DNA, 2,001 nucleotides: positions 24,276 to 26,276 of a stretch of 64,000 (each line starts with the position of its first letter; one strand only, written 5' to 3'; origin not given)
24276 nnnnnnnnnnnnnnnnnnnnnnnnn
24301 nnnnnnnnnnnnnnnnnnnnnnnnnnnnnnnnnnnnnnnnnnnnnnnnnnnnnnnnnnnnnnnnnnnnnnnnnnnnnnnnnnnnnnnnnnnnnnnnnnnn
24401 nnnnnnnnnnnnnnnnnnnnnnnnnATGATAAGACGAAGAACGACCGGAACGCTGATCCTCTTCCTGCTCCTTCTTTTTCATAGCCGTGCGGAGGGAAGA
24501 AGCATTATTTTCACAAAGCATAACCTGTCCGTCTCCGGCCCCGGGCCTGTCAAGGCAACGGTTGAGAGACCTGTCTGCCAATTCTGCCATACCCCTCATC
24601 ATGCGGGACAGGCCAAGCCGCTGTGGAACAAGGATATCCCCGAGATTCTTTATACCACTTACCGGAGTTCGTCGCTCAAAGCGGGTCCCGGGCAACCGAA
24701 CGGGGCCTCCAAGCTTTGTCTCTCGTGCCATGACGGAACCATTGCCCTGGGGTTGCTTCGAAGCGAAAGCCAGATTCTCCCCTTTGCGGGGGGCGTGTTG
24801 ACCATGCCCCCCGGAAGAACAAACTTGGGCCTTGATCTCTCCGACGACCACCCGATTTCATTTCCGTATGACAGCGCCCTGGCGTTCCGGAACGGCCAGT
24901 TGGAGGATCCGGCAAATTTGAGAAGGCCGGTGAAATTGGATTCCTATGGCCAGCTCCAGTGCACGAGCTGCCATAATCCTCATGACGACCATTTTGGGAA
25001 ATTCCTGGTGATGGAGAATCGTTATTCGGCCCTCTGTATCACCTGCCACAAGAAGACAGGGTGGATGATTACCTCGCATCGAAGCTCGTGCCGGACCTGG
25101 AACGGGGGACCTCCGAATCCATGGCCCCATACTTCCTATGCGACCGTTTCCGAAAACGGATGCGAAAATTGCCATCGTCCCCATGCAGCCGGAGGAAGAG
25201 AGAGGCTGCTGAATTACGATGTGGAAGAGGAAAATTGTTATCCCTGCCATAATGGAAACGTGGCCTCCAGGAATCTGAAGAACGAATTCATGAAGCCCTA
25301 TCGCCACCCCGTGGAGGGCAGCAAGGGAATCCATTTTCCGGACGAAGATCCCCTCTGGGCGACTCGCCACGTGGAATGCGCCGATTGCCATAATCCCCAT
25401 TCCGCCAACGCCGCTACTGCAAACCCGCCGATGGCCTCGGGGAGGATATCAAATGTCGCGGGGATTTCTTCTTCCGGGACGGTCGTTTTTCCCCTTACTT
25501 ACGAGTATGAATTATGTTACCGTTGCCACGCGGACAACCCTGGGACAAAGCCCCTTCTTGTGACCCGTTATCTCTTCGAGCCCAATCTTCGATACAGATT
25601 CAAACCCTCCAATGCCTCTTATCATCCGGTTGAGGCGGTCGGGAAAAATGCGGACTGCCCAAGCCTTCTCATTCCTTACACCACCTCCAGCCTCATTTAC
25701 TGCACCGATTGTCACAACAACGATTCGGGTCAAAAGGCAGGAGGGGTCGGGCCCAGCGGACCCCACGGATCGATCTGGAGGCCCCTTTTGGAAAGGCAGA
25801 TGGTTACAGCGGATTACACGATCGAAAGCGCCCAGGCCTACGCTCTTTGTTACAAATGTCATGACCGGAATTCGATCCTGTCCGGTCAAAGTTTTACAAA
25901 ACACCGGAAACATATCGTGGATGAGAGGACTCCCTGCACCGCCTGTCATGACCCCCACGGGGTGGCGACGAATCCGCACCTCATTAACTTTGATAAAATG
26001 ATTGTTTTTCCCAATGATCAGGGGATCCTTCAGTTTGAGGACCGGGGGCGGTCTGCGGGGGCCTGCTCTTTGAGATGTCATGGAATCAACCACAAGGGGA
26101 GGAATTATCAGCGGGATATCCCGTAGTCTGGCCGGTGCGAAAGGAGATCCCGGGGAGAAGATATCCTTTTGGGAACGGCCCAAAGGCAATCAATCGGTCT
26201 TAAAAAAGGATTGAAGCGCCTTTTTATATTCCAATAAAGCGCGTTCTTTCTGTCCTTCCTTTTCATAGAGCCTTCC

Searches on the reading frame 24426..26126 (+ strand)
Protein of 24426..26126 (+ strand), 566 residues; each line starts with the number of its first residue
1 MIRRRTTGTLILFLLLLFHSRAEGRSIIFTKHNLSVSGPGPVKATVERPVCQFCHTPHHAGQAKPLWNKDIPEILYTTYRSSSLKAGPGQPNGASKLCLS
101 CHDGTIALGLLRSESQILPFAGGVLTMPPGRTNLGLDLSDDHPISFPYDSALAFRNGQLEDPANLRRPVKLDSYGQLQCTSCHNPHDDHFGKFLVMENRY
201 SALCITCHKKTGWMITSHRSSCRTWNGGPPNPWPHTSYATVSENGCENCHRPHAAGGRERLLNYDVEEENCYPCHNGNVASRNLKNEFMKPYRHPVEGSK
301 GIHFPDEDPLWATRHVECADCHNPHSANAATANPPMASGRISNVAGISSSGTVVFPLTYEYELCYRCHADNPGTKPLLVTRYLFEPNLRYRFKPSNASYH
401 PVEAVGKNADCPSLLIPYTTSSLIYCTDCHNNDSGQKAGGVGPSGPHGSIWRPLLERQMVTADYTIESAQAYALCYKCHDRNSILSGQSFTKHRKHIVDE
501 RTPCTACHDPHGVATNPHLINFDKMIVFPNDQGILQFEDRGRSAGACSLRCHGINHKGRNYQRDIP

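Call 3: search_protein_families(library=pfam, proteins=[window:24426-26126:+], max_evalue=0.1)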
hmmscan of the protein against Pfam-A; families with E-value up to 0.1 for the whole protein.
window:24426-26126:+ (566 aa): 5 families
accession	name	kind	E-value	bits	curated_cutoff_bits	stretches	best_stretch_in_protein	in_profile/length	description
PF09699.15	Paired_CXXCH_1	-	1.2e-29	102.2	20.6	3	178-211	8-39/41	Doubled CXXCH motif (Paired_CXXCH_1)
PF14522.11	Cytochrome_C7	-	1.6e-15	57.1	24.8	2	235-282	5-55/67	Cytochrome c7 and related cytochrome c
PF22113.1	Mtrc-MtrF_II-IV_dom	-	1.3e-14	54.6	30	2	240-370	3-129/176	Outer membrane cytochrome MtrC/MtrF-like, domains II/IV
PF14537.11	Cytochrom_c3_2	-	1.1e-08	35.8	25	3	244-330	7-72/79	Cytochrome c3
PF22678.1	Cytochrom_c_NrfB-like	-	0.0077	17.1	27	1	426-513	1-70/89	Cytochrome c-type protein NrfB-like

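Call 4: search_protein_families(library=ncbifam, proteins=[window:24426-26126:+], max_evalue=0.1)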
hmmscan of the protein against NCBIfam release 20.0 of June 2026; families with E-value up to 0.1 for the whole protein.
window:24426-26126:+ (566 aa): 7 families
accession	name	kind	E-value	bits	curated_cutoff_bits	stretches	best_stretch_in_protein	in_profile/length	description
TIGR01905.1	paired_CXXCH_1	subfamily_domain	3.8e-22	77.9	25.2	3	178-210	8-38/41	doubled CXXCH domain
TIGR03508.1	decahem_SO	subfamily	8e-17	61.5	192.2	3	175-283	142-227/258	DmsE family decaheme c-type cytochrome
NF041028.1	decahem_GSU2203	exception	1.2e-12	47.7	325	3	174-212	172-212/317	GSU2203 family decaheme c-type cytochrome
NF047727.1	4hemeCytCCctA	equivalog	0.0017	18.5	180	1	258-331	27-96/109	tetraheme c-type cytochrome CctA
TIGR03146.1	cyt_nit_nrfB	equivalog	0.0018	18.6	166.6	1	420-515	37-123/145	cytochrome c nitrite reductase pentaheme subunit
NF008659.0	PRK11659.1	equivalog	0.0019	17.9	184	1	421-514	73-148/188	cytochrome c nitrite reductase pentaheme subunit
NF049875.1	NetB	exception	0.042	13.7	380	0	175-211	162-198/211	Nrf-like electron transfer protein NetB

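Call 55: search_solved_structures(query=window:24426-26123:+, max_evalue=0.01)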
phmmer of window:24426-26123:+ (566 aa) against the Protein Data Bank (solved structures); distinct sequences matched with E-value up to 0.01: 3.
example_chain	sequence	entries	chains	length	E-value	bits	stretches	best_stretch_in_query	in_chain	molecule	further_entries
7tfs_A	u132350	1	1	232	4.7e-26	94.9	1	10-210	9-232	Cytochrome c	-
9yuq_N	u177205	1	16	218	6.1e-20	74.8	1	21-210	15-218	Putative multiheme cytochrome c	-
6i5b_A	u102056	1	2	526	7.2e-05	25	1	246-329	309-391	Uncharacterized protein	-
